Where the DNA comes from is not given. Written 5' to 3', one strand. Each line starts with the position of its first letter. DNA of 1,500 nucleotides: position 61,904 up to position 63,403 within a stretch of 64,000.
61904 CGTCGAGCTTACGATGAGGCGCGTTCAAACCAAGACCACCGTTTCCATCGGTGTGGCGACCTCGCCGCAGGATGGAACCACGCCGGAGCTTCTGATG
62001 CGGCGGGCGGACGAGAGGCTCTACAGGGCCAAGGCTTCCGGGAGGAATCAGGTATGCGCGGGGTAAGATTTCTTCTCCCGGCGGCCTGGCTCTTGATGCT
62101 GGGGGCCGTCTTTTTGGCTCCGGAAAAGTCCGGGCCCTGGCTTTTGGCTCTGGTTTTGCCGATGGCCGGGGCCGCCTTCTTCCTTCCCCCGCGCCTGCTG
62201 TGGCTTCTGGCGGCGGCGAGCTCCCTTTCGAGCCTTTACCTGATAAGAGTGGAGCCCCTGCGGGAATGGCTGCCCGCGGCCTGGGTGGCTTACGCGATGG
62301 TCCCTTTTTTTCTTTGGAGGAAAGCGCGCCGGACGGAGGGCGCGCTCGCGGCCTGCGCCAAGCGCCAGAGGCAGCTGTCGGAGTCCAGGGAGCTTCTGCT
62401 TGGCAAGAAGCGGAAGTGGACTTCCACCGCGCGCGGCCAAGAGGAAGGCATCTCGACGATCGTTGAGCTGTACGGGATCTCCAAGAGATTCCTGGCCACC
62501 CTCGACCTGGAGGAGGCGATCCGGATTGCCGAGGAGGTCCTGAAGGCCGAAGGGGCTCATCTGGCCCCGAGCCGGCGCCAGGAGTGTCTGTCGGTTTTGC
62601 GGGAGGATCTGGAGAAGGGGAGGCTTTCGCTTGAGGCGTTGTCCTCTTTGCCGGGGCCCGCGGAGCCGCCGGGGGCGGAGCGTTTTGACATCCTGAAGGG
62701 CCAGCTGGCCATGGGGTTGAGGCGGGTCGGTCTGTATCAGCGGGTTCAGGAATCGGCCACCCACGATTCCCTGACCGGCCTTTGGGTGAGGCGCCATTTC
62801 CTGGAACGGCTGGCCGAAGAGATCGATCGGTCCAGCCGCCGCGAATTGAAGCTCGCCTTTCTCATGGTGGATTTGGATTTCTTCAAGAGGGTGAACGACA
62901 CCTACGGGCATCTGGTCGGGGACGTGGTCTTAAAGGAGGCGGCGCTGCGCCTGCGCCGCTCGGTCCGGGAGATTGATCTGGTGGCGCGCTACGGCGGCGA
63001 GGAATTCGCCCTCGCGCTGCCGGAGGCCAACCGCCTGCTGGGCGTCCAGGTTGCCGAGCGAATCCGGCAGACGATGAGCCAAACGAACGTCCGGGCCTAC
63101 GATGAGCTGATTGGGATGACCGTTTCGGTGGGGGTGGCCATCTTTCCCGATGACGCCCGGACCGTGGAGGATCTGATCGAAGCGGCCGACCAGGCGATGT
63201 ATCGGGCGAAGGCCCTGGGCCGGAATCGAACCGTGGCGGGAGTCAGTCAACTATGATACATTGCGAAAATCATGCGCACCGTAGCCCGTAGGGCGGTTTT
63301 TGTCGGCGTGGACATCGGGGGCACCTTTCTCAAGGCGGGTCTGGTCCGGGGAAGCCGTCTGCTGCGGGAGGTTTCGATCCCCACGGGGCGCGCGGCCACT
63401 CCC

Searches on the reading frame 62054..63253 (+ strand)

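Call 83: search_protein_families(library=pfam, proteins=[window:62054-63253:+], max_evalue=0.001)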
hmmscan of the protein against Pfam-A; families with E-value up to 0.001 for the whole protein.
window:62054-63253:+ (400 aa): 1 family
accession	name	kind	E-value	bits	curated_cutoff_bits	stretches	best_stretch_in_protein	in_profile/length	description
PF00990.26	GGDEF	-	2.7e-48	164.2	23.8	1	235-392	1-161/161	Diguanylate cyclase, GGDEF domain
